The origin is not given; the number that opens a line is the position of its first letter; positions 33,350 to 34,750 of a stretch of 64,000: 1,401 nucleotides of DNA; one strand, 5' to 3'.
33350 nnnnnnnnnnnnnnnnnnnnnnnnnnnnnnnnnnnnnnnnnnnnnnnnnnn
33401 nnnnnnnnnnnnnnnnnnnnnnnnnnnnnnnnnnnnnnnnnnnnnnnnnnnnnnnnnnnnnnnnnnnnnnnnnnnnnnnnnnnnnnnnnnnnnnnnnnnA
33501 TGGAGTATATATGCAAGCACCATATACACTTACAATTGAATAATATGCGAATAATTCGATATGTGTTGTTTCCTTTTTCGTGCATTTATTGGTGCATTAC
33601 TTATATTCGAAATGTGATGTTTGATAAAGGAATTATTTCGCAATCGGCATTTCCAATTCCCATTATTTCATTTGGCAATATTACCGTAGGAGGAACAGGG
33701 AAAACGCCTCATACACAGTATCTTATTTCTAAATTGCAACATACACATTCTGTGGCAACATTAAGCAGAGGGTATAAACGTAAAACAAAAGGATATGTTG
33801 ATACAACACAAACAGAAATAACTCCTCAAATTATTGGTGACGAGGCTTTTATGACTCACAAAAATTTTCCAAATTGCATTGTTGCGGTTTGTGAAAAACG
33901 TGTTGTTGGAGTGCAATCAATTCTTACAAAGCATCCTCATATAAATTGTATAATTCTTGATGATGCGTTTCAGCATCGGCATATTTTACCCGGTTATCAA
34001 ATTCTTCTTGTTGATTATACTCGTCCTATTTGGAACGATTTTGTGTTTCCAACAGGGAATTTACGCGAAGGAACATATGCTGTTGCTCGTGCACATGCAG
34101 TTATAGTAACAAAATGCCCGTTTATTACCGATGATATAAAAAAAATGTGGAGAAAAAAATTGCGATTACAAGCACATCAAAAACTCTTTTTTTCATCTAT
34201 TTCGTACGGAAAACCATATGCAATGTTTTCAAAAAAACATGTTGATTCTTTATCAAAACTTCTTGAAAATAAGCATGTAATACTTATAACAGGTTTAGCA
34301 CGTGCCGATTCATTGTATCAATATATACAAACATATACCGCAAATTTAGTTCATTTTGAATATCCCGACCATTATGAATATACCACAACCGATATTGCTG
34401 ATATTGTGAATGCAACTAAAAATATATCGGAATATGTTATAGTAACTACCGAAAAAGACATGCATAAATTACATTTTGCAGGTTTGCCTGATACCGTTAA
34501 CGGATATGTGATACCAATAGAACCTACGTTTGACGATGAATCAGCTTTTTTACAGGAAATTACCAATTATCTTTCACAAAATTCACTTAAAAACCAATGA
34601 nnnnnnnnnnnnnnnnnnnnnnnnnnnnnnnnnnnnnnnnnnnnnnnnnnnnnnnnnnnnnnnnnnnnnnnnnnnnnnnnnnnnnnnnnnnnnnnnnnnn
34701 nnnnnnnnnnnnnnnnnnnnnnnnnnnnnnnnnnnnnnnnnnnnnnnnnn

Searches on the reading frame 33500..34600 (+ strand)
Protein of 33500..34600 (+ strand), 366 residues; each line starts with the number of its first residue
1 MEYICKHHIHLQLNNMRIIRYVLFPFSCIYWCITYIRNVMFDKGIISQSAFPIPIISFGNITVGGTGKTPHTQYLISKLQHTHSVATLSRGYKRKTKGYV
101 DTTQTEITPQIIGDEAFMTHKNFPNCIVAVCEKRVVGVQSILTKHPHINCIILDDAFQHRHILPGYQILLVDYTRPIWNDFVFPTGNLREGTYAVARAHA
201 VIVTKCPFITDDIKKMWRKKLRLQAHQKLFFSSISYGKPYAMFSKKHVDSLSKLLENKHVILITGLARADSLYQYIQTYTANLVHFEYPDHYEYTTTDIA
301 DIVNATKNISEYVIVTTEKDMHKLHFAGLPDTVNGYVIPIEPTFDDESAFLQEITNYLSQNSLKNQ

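Call 4: search_protein_families(library=pfam, proteins=[window:33500-34600:+], max_evalue=0.01)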
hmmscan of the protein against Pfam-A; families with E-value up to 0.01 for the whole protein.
window:33500-34600:+ (366 aa): 1 family
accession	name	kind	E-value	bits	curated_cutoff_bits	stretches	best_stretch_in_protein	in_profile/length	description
PF02606.20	LpxK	-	4.9e-74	249.8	27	1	21-357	3-326/328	Tetraacyldisaccharide-1-P 4'-kinase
